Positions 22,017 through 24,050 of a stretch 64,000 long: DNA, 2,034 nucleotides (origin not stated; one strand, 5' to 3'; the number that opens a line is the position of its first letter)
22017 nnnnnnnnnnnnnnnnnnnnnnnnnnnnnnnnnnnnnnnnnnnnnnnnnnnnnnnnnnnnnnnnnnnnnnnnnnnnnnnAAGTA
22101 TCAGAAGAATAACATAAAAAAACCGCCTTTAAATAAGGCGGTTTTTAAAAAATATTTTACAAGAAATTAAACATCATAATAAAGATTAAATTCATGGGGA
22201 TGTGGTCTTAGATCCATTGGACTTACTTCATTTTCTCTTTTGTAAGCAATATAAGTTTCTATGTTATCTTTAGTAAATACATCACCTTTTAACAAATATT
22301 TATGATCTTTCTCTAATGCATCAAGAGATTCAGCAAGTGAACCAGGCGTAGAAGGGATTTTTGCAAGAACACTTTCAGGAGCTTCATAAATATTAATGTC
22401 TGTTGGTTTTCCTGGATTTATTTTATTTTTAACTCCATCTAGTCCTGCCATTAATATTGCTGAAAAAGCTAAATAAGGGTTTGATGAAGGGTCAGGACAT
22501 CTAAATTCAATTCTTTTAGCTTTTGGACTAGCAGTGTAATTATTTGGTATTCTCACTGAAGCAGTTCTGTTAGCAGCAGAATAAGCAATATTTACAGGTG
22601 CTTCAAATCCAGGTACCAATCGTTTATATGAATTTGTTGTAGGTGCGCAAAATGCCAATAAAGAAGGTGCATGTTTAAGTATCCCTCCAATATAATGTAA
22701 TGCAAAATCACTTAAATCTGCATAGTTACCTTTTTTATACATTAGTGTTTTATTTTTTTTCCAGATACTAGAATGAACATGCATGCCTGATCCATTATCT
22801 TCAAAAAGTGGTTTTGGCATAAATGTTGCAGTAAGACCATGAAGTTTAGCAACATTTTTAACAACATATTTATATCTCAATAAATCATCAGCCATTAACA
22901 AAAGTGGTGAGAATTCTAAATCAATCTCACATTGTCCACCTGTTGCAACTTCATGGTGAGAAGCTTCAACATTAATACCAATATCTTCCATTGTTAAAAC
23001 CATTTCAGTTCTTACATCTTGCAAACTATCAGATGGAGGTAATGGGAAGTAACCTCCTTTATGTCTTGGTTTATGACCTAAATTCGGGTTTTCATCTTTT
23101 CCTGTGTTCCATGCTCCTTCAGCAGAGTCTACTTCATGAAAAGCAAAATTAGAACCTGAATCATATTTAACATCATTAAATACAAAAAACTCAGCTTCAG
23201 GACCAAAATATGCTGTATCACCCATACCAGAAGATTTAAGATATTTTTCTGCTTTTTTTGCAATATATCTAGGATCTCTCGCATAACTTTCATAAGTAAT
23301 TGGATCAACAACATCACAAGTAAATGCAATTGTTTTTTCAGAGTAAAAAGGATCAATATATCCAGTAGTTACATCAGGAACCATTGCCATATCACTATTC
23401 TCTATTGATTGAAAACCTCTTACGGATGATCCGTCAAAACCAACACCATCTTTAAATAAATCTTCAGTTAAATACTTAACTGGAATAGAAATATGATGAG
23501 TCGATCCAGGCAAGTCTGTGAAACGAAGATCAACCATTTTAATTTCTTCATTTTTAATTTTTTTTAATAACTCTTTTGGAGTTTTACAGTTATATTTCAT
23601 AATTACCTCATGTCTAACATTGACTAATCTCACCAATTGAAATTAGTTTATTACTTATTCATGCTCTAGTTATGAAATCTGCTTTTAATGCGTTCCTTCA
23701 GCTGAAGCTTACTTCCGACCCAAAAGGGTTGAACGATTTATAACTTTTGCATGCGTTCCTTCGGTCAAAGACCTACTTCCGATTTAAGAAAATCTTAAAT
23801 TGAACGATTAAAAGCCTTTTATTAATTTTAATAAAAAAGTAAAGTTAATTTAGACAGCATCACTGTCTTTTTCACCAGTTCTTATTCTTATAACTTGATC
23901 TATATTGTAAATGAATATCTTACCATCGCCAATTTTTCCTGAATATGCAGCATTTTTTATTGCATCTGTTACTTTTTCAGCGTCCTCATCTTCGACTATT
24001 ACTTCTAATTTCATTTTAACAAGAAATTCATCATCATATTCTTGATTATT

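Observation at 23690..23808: Two tandem glutamine-riboswitch-like aptamers fill the glnB-glnA spacer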

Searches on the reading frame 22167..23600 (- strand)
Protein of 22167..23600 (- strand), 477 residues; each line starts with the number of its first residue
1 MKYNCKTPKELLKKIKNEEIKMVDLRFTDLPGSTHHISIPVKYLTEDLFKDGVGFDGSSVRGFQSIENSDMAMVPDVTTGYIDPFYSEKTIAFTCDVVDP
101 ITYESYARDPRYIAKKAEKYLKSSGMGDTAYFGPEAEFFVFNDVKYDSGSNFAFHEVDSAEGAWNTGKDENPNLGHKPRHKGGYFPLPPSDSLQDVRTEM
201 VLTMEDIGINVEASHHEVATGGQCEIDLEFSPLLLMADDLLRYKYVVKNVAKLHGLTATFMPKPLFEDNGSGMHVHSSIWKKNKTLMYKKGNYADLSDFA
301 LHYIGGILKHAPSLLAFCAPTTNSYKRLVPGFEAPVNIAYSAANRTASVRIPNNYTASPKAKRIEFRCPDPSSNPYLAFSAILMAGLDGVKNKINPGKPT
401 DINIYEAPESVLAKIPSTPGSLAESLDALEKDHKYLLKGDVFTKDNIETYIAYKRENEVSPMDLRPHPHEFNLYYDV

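Call 16: find_encoding_contigs(protein=window:22167-23600:-, flank=3000, max_places=6)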
Protein window:22167-23600:- (477 aa): no gene with exactly this product is on record in the collection.

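Call 63: search_protein_families(library=pfam, proteins=[window:22167-23600:-])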
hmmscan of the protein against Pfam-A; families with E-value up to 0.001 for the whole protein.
window:22167-23600:- (477 aa): 2 families
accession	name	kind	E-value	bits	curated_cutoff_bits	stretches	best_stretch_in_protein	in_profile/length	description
PF00120.29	Gln-synt_C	-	1.7e-133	445.4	24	1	108-474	2-344/344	Glutamine synthetase, catalytic domain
PF03951.24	Gln-synt_N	-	1.8e-30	104.8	33.4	1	20-100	2-82/82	Glutamine synthetase, beta-Grasp domain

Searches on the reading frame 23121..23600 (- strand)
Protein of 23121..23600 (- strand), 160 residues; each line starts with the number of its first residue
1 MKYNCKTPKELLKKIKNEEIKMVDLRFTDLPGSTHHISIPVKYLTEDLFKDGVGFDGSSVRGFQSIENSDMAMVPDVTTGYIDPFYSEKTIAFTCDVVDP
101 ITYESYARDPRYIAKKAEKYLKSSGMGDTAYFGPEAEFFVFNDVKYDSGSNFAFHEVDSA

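Call 25: find_related_loci(query=window:23121-23600:-, collection=metagenome_contigs, flank=1500)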
Query window:23121-23600:- (160 aa) in metagenome_contigs; peptide patterns used: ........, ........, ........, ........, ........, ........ (x = any residue, [..] = any of these).
600 stretches matched a pattern (row limit reached: there are more); 479 encode a relative of the query (tblastn E <= 1e-3); the best 80 are kept; 80 distinct loci.
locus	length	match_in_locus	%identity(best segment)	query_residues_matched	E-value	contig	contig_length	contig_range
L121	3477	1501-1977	97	1-159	6e-106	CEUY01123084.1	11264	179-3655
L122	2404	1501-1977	95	1-159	3e-105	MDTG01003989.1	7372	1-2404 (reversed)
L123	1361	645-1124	94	1-160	6e-111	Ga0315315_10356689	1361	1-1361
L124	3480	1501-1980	94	1-160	1e-102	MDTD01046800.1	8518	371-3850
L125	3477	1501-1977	96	1-159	6e-103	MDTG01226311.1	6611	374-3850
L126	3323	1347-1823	93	1-159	1e-102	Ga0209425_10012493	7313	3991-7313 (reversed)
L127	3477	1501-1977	94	1-159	2e-102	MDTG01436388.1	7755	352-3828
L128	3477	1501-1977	93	1-159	5e-102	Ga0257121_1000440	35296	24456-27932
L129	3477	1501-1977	93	1-159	1e-101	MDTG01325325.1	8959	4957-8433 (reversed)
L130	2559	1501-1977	94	1-159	2e-103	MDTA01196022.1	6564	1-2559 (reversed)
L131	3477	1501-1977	94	1-159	8e-102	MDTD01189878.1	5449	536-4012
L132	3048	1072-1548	93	1-159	3e-102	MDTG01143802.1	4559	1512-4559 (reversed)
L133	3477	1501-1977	91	1-159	3e-101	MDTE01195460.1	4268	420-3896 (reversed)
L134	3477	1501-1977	93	1-159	4e-101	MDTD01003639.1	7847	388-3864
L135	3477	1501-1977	92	1-159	5e-101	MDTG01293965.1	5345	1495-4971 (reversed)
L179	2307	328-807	58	1-160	3e-67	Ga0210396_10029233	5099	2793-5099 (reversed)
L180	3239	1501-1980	58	1-160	1e-66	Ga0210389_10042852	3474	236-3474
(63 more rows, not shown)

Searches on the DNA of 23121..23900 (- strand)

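Call 60: search_rna_families(source=window, start=23500, end=23900, threshold=evalue, max_evalue=10)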
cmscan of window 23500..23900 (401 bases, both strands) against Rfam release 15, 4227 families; matches with E-value up to 10: 6.
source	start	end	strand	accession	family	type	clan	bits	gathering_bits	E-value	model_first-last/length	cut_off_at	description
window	23687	23737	-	RF01739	Glutamine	Cis-reg; riboswitch;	-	66.5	35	9.8e-15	1-53/53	no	Glutamine riboswitch aptamer (glnA leader)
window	23750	23808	-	RF01739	Glutamine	Cis-reg; riboswitch;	-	59.9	35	6.4e-13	1-53/53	no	Glutamine riboswitch aptamer (glnA leader)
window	23681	23792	+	RF00199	SL2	Gene;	CL00020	19.3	41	1.8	1-110/110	no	SL2 RNA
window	23696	23738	-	RF01704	Glutamine-II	Cis-reg; riboswitch;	-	19.1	33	0.017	1-60/60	no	Glutamine-II riboswitch aptamer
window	23522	23588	+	RF02846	Ref84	Gene; antisense;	-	18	52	8.7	1-87/87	no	Enterococcus sRNA 84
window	23809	23873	-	RF01456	VrrA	Gene; antisense;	-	14.4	50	6.7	1-140/140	no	Vibrio regulatory RNA of OmpA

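Call 72: search_rna_families(sources=[L006, L046, L073, L096, L124, L141, L153, L155, L158, L161, L167, L178, L002, L004, L018, L047, L052, L021, L103, L179], threshold=gathering)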
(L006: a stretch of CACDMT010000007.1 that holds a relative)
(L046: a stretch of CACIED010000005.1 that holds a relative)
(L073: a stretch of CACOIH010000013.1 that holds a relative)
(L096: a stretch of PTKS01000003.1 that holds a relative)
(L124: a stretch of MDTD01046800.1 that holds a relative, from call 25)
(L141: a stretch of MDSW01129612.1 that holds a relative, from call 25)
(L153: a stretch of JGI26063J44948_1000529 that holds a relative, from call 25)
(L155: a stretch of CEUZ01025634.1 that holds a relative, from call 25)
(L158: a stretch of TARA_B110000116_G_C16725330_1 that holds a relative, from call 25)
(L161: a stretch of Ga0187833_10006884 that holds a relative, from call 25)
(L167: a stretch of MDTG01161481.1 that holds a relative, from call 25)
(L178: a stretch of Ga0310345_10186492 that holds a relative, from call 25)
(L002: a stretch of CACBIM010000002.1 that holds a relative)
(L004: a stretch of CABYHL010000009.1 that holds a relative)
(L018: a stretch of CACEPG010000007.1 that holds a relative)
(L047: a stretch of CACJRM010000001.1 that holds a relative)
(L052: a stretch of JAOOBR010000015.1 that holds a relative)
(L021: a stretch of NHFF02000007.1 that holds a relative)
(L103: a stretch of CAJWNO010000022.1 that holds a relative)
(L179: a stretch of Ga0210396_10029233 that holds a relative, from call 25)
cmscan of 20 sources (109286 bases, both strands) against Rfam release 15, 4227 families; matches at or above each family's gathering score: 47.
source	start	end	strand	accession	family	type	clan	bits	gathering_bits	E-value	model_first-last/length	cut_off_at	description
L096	4521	4594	+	RF00005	tRNA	Gene; tRNA;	CL00001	69.6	29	7.1e-13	1-71/71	no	tRNA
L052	2243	2293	-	RF01739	Glutamine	Cis-reg; riboswitch;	-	68.4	35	7.7e-13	1-53/53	no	Glutamine riboswitch aptamer (glnA leader)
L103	6959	7011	+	RF01739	Glutamine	Cis-reg; riboswitch;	-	68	35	9.9e-13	1-53/53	no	Glutamine riboswitch aptamer (glnA leader)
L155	972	1045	-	RF00005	tRNA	Gene; tRNA;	CL00001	67.7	29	2.4e-12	1-71/71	no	tRNA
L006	3899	3972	+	RF00005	tRNA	Gene; tRNA;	CL00001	67.4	29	2.8e-12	1-71/71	no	tRNA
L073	6048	6121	-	RF00005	tRNA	Gene; tRNA;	CL00001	67.3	29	2.9e-12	1-71/71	no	tRNA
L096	4288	4344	-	RF01739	Glutamine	Cis-reg; riboswitch;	-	67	35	1.8e-12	1-53/53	no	Glutamine riboswitch aptamer (glnA leader)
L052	2171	2224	-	RF01739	Glutamine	Cis-reg; riboswitch;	-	66.8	35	2.1e-12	1-53/53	no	Glutamine riboswitch aptamer (glnA leader)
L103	7030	7082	+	RF01739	Glutamine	Cis-reg; riboswitch;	-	66.6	35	2.4e-12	1-53/53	no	Glutamine riboswitch aptamer (glnA leader)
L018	6215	6267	+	RF01739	Glutamine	Cis-reg; riboswitch;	-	66.2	35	3.1e-12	1-53/53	no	Glutamine riboswitch aptamer (glnA leader)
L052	2295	2345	-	RF01739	Glutamine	Cis-reg; riboswitch;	-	66.1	35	3.3e-12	1-53/53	no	Glutamine riboswitch aptamer (glnA leader)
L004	2308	2363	+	RF01739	Glutamine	Cis-reg; riboswitch;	-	66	35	3.6e-12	1-53/53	no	Glutamine riboswitch aptamer (glnA leader)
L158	558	612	+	RF01739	Glutamine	Cis-reg; riboswitch;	-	65.8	35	4e-12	1-53/53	no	Glutamine riboswitch aptamer (glnA leader)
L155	1349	1402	+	RF01739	Glutamine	Cis-reg; riboswitch;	-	65.6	35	4.6e-12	1-53/53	no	Glutamine riboswitch aptamer (glnA leader)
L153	494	544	+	RF01739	Glutamine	Cis-reg; riboswitch;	-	65.3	35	5.7e-12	1-53/53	no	Glutamine riboswitch aptamer (glnA leader)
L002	5240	5292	+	RF01739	Glutamine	Cis-reg; riboswitch;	-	64.7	35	8.1e-12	1-53/53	no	Glutamine riboswitch aptamer (glnA leader)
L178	206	261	+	RF01739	Glutamine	Cis-reg; riboswitch;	-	64.6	35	9e-12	1-53/53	no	Glutamine riboswitch aptamer (glnA leader)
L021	2958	3012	-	RF01739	Glutamine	Cis-reg; riboswitch;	-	64.4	35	1e-11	1-53/53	no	Glutamine riboswitch aptamer (glnA leader)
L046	7194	7246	-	RF01739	Glutamine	Cis-reg; riboswitch;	-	64.3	35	1e-11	1-53/53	no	Glutamine riboswitch aptamer (glnA leader)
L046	7125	7181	-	RF01739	Glutamine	Cis-reg; riboswitch;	-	63.8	35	1.4e-11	1-53/53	no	Glutamine riboswitch aptamer (glnA leader)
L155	1285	1335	+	RF01739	Glutamine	Cis-reg; riboswitch;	-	63.6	35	1.6e-11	1-53/53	no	Glutamine riboswitch aptamer (glnA leader)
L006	2249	2308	-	RF01739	Glutamine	Cis-reg; riboswitch;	-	63.4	35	1.9e-11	1-53/53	no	Glutamine riboswitch aptamer (glnA leader)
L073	7712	7763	+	RF01739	Glutamine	Cis-reg; riboswitch;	-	62.6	35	3.1e-11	1-53/53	no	Glutamine riboswitch aptamer (glnA leader)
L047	6004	6059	+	RF01739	Glutamine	Cis-reg; riboswitch;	-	62.5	35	3.3e-11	1-53/53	no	Glutamine riboswitch aptamer (glnA leader)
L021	2901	2954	-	RF01739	Glutamine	Cis-reg; riboswitch;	-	62.4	35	3.7e-11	1-53/53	no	Glutamine riboswitch aptamer (glnA leader)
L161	1280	1340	+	RF01739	Glutamine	Cis-reg; riboswitch;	-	61.7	35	5.5e-11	1-53/53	no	Glutamine riboswitch aptamer (glnA leader)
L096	4356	4406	-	RF01739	Glutamine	Cis-reg; riboswitch;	-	61.6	35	5.7e-11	1-53/53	no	Glutamine riboswitch aptamer (glnA leader)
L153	423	481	+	RF01739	Glutamine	Cis-reg; riboswitch;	-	61.6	35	6e-11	1-53/53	no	Glutamine riboswitch aptamer (glnA leader)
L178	274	329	+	RF01739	Glutamine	Cis-reg; riboswitch;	-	61.4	35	6.7e-11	1-53/53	no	Glutamine riboswitch aptamer (glnA leader)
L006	2180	2236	-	RF01739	Glutamine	Cis-reg; riboswitch;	-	61.2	35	7.5e-11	1-53/53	no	Glutamine riboswitch aptamer (glnA leader)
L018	6280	6333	+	RF01739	Glutamine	Cis-reg; riboswitch;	-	60.8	35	1e-10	1-53/53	no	Glutamine riboswitch aptamer (glnA leader)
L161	1353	1402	+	RF01739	Glutamine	Cis-reg; riboswitch;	-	60.3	35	1.4e-10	1-53/53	no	Glutamine riboswitch aptamer (glnA leader)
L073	7776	7833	+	RF01739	Glutamine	Cis-reg; riboswitch;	-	60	35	1.6e-10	1-53/53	no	Glutamine riboswitch aptamer (glnA leader)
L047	6071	6126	+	RF01739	Glutamine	Cis-reg; riboswitch;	-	59.6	35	2.1e-10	1-53/53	no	Glutamine riboswitch aptamer (glnA leader)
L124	1296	1347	+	RF01739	Glutamine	Cis-reg; riboswitch;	-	59.5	35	2.3e-10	1-53/53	no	Glutamine riboswitch aptamer (glnA leader)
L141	1291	1352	+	RF01739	Glutamine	Cis-reg; riboswitch;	-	59.1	35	2.9e-10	1-53/53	no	Glutamine riboswitch aptamer (glnA leader)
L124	1360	1416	+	RF01739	Glutamine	Cis-reg; riboswitch;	-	59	35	3.1e-10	1-53/53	no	Glutamine riboswitch aptamer (glnA leader)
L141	1365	1414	+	RF01739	Glutamine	Cis-reg; riboswitch;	-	58.9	35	3.3e-10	1-53/53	no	Glutamine riboswitch aptamer (glnA leader)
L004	2375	2429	+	RF01739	Glutamine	Cis-reg; riboswitch;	-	58.7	35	3.8e-10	1-53/53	no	Glutamine riboswitch aptamer (glnA leader)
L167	1306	1362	+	RF01739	Glutamine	Cis-reg; riboswitch;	-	57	35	1.1e-09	1-53/53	no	Glutamine riboswitch aptamer (glnA leader)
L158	484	545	+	RF01739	Glutamine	Cis-reg; riboswitch;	-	55.5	35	2.9e-09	1-53/53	no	Glutamine riboswitch aptamer (glnA leader)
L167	1375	1425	+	RF01739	Glutamine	Cis-reg; riboswitch;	-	55.2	35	3.5e-09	1-53/53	no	Glutamine riboswitch aptamer (glnA leader)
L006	4051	4132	+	RF00005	tRNA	Gene; tRNA;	CL00001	54.3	29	1.1e-08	1-71/71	no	tRNA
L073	5887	5968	-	RF00005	tRNA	Gene; tRNA;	CL00001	54.3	29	1.1e-08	1-71/71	no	tRNA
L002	5304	5358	+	RF01739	Glutamine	Cis-reg; riboswitch;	-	53.7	35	9.2e-09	1-53/53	no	Glutamine riboswitch aptamer (glnA leader)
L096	4681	4762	+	RF00005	tRNA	Gene; tRNA;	CL00001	52.5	29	3.6e-08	1-71/71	no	tRNA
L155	791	872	-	RF00005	tRNA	Gene; tRNA;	CL00001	52.5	29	3.6e-08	1-71/71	no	tRNA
